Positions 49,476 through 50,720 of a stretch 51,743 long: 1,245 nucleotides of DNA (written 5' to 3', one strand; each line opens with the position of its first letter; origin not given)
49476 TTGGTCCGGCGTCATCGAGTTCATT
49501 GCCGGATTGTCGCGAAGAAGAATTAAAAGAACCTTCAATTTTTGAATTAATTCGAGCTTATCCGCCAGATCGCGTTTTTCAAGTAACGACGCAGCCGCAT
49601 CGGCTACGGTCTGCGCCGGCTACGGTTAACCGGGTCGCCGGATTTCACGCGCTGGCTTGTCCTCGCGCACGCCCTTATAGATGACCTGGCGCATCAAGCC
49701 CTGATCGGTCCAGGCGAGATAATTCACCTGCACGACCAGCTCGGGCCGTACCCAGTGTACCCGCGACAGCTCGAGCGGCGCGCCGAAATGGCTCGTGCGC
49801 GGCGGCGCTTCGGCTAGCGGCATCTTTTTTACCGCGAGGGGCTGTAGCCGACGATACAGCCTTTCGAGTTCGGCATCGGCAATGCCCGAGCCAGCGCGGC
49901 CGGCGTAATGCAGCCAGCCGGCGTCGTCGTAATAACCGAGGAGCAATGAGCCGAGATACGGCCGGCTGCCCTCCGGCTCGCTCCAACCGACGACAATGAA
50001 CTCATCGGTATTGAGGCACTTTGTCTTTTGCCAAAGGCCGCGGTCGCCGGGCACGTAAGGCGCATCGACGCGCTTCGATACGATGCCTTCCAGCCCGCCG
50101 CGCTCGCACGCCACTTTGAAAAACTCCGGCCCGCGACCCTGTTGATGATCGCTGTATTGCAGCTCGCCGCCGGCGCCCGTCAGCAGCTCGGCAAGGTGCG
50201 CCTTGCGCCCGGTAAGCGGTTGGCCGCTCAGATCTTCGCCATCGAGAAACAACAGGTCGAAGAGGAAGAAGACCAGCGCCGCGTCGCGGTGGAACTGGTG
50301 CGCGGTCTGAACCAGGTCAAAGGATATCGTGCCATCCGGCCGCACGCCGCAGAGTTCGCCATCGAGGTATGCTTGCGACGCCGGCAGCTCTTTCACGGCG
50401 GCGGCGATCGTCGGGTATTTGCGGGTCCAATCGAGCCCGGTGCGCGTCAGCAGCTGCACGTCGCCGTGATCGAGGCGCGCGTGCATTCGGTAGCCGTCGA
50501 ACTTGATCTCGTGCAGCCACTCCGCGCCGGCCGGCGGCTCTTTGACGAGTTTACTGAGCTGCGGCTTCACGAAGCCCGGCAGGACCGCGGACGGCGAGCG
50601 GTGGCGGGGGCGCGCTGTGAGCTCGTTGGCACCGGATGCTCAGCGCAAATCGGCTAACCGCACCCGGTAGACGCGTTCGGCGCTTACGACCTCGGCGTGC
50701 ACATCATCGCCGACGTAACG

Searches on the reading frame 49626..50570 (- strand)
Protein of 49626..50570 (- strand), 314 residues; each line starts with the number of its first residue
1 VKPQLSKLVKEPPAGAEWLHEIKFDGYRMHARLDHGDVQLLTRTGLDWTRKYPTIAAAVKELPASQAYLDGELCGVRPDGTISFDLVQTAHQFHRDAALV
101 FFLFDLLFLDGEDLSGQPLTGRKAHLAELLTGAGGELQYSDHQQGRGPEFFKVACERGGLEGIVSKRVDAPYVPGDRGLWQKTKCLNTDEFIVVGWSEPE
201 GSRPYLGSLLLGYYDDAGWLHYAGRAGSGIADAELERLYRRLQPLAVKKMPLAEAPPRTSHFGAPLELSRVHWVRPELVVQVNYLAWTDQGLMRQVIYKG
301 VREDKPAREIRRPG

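Call 49: search_protein_families(library=pfam, proteins=[window:49626-50570:-], max_evalue=0.001)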
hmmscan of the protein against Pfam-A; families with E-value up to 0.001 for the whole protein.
window:49626-50570:- (314 aa): 3 families
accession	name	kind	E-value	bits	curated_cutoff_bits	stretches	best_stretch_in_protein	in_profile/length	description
PF01068.26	DNA_ligase_A_M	-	2.1e-26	93.3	26.2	1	15-184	19-204/204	ATP dependent DNA ligase domain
PF04679.21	DNA_ligase_A_C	-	1.5e-23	83.4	27.5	1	203-305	2-94/94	ATP dependent DNA ligase C terminal region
PF09414.15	RNA_ligase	-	0.00015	22.4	27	1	17-169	2-159/171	RNA ligase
